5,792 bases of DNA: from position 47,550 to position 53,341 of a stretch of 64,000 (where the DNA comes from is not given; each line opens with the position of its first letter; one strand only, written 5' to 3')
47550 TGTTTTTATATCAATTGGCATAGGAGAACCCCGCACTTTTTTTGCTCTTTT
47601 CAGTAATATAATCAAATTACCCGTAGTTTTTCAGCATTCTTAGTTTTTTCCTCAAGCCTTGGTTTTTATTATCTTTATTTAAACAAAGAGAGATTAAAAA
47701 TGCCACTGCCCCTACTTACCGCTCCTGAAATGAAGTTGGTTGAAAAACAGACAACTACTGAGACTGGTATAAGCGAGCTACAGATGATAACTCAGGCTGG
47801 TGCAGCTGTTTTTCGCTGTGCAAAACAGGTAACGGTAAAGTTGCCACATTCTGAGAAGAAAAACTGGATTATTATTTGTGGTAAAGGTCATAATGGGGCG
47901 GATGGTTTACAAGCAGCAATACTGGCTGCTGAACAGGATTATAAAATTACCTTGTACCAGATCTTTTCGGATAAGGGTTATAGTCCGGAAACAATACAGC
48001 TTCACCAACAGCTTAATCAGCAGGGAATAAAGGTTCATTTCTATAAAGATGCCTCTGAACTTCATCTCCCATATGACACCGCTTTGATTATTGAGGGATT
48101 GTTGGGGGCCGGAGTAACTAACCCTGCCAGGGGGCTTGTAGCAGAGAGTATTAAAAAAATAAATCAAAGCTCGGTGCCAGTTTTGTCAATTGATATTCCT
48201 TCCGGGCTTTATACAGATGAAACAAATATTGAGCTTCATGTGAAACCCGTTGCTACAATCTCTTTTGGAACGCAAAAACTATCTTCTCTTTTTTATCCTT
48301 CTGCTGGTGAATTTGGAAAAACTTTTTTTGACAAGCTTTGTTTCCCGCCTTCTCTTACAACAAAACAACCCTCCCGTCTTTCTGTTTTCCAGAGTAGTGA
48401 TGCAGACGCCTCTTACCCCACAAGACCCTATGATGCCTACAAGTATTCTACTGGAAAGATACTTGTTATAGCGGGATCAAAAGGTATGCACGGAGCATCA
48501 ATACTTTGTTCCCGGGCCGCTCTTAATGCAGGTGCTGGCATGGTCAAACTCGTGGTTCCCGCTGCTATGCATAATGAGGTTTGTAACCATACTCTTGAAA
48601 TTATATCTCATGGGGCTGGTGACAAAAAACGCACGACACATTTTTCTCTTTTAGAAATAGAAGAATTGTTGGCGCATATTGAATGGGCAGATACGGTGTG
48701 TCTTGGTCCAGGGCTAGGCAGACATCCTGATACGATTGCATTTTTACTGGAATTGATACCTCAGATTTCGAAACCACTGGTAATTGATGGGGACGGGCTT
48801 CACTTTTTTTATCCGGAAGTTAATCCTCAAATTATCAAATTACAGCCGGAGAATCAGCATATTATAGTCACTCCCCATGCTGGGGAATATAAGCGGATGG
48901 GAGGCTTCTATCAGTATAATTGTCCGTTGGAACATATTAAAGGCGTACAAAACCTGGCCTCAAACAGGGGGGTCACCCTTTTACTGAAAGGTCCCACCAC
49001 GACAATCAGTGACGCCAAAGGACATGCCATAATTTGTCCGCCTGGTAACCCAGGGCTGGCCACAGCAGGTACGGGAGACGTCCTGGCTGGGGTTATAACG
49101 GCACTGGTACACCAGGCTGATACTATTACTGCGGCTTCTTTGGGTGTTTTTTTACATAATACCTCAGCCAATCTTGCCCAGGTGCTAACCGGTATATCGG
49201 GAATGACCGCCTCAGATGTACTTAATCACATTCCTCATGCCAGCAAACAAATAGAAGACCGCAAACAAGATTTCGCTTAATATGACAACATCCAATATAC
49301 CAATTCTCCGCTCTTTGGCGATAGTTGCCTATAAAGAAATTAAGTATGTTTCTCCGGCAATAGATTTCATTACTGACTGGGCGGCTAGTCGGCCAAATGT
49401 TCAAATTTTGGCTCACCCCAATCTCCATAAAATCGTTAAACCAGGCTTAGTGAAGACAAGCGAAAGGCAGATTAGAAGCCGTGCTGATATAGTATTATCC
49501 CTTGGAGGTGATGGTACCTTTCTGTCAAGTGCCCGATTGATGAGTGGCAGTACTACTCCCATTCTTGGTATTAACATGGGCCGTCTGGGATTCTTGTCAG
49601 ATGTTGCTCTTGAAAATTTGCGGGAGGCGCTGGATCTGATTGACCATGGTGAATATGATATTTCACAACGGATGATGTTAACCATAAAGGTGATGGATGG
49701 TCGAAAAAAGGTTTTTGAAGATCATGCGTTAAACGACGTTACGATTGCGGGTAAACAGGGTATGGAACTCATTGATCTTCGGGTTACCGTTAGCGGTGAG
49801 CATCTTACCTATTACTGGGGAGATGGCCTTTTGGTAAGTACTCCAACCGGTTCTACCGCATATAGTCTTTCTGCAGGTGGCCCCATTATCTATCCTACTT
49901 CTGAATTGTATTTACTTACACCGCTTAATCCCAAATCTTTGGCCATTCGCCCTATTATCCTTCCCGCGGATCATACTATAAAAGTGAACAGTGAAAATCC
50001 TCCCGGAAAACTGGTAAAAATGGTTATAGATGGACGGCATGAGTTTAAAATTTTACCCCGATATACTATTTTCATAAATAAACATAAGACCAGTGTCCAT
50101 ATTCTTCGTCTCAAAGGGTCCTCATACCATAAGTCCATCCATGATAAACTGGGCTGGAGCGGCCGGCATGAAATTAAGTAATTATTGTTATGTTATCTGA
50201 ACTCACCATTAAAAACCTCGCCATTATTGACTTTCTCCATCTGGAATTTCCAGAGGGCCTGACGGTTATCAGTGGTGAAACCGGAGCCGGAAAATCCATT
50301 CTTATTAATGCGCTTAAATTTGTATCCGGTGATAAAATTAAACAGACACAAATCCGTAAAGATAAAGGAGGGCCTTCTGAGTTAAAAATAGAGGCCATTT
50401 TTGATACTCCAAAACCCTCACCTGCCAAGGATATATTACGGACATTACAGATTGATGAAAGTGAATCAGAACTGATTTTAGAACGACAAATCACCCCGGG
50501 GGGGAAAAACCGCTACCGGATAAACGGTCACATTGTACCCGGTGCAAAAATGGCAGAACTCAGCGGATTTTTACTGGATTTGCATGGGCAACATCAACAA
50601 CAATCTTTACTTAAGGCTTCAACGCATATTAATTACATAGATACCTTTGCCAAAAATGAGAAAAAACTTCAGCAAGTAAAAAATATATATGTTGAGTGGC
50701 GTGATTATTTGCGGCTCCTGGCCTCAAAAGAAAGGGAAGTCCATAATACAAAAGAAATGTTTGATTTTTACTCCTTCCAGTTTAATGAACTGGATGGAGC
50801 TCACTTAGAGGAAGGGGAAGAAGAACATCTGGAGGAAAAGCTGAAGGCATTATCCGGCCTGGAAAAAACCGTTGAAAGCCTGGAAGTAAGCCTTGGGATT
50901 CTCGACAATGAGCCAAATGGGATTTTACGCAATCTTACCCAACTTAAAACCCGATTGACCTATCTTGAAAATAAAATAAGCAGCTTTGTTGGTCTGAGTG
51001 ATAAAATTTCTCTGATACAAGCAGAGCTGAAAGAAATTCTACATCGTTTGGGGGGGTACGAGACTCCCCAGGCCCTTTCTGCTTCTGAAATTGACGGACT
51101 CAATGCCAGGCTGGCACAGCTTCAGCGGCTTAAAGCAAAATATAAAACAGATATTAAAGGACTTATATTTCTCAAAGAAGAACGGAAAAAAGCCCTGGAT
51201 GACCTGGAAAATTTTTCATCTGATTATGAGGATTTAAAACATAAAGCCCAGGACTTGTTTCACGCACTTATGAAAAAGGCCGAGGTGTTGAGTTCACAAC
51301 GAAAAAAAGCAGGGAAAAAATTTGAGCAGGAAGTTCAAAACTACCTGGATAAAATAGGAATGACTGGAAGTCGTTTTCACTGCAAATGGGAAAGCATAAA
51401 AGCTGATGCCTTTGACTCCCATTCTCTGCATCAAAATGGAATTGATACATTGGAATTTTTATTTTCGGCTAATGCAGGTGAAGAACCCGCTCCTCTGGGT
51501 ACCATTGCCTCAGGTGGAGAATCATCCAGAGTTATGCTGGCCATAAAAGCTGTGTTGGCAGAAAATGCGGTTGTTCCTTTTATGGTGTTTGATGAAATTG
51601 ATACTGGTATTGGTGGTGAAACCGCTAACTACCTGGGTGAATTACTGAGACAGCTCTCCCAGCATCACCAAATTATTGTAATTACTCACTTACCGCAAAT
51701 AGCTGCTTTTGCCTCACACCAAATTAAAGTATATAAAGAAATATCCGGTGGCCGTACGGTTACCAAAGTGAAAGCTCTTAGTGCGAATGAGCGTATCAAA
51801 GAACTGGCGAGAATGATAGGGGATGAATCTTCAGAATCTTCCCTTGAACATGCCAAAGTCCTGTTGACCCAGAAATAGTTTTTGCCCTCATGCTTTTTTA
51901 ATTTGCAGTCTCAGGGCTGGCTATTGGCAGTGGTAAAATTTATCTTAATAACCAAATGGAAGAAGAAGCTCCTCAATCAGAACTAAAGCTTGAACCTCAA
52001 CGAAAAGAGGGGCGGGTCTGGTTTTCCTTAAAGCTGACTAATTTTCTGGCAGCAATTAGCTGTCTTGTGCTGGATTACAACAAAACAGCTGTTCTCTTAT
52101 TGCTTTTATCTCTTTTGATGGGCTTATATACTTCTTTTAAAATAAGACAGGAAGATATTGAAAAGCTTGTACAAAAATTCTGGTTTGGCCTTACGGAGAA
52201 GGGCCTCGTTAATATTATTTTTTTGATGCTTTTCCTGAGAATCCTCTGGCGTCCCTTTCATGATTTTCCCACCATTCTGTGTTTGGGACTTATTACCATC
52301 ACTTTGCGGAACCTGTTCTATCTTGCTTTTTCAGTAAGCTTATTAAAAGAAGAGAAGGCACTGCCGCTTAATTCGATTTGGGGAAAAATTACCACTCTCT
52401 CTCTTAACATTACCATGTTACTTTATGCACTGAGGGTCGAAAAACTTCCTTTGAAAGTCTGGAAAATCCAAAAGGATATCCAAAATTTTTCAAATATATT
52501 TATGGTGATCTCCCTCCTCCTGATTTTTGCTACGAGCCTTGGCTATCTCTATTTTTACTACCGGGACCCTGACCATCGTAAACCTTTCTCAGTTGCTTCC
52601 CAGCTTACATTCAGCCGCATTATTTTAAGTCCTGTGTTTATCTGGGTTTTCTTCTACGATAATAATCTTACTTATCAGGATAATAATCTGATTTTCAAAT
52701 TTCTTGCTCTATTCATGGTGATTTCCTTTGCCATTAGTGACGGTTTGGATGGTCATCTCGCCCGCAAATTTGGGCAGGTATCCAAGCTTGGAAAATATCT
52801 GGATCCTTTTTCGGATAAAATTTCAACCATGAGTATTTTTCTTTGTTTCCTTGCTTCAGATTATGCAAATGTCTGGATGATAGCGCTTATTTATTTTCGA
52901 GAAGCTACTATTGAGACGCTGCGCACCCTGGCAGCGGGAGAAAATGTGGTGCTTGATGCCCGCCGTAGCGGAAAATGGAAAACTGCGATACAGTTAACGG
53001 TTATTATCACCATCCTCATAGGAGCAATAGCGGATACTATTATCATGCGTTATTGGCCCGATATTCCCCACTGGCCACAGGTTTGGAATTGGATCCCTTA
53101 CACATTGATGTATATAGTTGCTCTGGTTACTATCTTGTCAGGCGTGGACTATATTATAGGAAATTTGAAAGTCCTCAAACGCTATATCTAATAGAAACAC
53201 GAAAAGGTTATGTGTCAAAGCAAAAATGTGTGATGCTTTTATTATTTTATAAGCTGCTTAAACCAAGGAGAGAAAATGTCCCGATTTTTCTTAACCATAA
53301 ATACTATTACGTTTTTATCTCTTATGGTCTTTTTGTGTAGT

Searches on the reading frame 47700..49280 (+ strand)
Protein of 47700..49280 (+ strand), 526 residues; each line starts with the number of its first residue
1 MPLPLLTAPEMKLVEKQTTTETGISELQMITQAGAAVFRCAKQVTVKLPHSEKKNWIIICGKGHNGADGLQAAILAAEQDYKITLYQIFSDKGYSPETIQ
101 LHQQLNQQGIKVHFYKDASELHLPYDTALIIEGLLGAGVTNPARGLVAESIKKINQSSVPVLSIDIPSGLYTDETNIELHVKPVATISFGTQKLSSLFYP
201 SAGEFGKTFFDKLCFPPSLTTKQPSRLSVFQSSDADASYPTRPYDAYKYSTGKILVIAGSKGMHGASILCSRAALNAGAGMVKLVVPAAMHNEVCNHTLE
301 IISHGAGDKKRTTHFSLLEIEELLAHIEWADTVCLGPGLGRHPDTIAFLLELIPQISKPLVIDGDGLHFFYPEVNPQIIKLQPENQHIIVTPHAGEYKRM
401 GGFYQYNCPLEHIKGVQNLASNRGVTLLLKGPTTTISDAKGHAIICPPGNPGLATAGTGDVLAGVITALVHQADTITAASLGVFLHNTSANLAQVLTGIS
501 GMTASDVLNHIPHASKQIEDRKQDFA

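Call 11: search_protein_families(library=pfam, proteins=[window:47700-49280:+], max_evalue=0.001)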
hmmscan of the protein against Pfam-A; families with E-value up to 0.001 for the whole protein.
window:47700-49280:+ (526 aa): 2 families
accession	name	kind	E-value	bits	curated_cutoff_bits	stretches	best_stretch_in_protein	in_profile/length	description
PF01256.23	Carb_kinase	-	3.4e-46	158.1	27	1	255-512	2-241/242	NAD(P)H-hydrate dehydratase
PF03853.21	YjeF_N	-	3.3e-34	118.7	24.9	1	28-194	3-168/169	YjeF-related protein N-terminus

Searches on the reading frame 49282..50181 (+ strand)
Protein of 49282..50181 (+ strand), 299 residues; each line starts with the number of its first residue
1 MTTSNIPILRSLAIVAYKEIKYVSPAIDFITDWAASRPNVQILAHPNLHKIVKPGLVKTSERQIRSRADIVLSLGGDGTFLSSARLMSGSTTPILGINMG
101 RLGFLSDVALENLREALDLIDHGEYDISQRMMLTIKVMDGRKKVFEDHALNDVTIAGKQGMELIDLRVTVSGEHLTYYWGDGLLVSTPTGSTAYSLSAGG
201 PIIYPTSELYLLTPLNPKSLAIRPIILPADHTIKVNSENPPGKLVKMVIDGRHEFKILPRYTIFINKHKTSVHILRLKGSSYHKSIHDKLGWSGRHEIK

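Call 11: search_protein_families(library=pfam, proteins=[window:49282-50181:+], max_evalue=0.001)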
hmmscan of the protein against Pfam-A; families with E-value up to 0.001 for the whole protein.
window:49282-50181:+ (299 aa): 2 families
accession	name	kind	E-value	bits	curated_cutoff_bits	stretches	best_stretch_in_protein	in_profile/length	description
PF20143.4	NAD_kinase_C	-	1.6e-26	93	23.7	1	150-276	1-125/126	ATP-NAD kinase C-terminal domain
PF01513.26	NAD_kinase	-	5e-17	62.9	25.5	1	58-125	63-130/130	ATP-NAD kinase N-terminal domain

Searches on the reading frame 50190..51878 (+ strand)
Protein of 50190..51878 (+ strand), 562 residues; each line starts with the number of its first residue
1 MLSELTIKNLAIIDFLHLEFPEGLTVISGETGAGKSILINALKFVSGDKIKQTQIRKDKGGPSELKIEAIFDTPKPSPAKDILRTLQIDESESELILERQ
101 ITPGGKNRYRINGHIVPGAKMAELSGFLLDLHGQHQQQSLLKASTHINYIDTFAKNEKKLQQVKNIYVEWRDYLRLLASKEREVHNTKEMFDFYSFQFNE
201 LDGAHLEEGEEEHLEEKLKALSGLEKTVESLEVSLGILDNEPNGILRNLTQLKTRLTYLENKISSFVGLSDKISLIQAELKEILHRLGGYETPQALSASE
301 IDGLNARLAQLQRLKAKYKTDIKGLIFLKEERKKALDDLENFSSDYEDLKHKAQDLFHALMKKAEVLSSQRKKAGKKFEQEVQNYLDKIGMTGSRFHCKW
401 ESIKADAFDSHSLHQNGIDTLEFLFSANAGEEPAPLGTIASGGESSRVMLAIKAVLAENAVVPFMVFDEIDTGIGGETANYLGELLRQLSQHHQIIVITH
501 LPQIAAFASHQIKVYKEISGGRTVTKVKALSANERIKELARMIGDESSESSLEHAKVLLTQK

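Call 11: search_protein_families(library=pfam, proteins=[window:50190-51878:+], max_evalue=0.001)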
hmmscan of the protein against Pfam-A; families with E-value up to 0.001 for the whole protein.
window:50190-51878:+ (562 aa): 6 families
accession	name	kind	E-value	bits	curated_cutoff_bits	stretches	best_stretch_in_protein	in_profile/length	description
PF02463.25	SMC_N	-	1.3e-21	77.5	40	1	2-517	2-214/220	RecF/RecN/SMC N terminal domain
PF13476.12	AAA_23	-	2.7e-12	48.2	27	1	4-263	1-193/201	AAA domain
PF13304.12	AAA_21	-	1.2e-06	29.3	27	0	420-504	221-302/304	AAA domain, putative AbiEii toxin, Type IV TA system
PF13175.12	AAA_15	-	3.5e-05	24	32.1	1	1-504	1-373/374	AAA ATPase domain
PF13401.12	AAA_22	-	0.00015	22.5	27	0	21-43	4-26/130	AAA domain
PF03193.22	RsgA_GTPase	-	0.00087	19.6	30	0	14-58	98-140/174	RsgA GTPase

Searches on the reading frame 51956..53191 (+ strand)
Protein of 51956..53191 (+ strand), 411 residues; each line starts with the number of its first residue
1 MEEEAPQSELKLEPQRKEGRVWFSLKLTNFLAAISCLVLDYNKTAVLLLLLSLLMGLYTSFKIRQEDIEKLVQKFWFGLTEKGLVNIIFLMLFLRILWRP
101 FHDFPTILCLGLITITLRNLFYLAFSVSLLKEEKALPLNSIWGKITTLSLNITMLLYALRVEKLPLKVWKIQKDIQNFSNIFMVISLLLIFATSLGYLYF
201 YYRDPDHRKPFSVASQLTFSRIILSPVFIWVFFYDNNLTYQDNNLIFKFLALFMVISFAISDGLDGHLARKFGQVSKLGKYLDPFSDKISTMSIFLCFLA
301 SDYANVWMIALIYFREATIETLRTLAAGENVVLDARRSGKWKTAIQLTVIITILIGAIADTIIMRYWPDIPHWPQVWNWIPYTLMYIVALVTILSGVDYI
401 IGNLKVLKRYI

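Call 11: search_protein_families(library=pfam, proteins=[window:51956-53191:+], max_evalue=0.001)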
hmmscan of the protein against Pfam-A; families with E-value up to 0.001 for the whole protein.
window:51956-53191:+ (411 aa): 1 family
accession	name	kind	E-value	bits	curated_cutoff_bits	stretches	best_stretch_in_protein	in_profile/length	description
PF01066.26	CDP-OH_P_transf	-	3.2e-32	112.5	22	1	212-364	2-138/152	CDP-alcohol phosphatidyltransferase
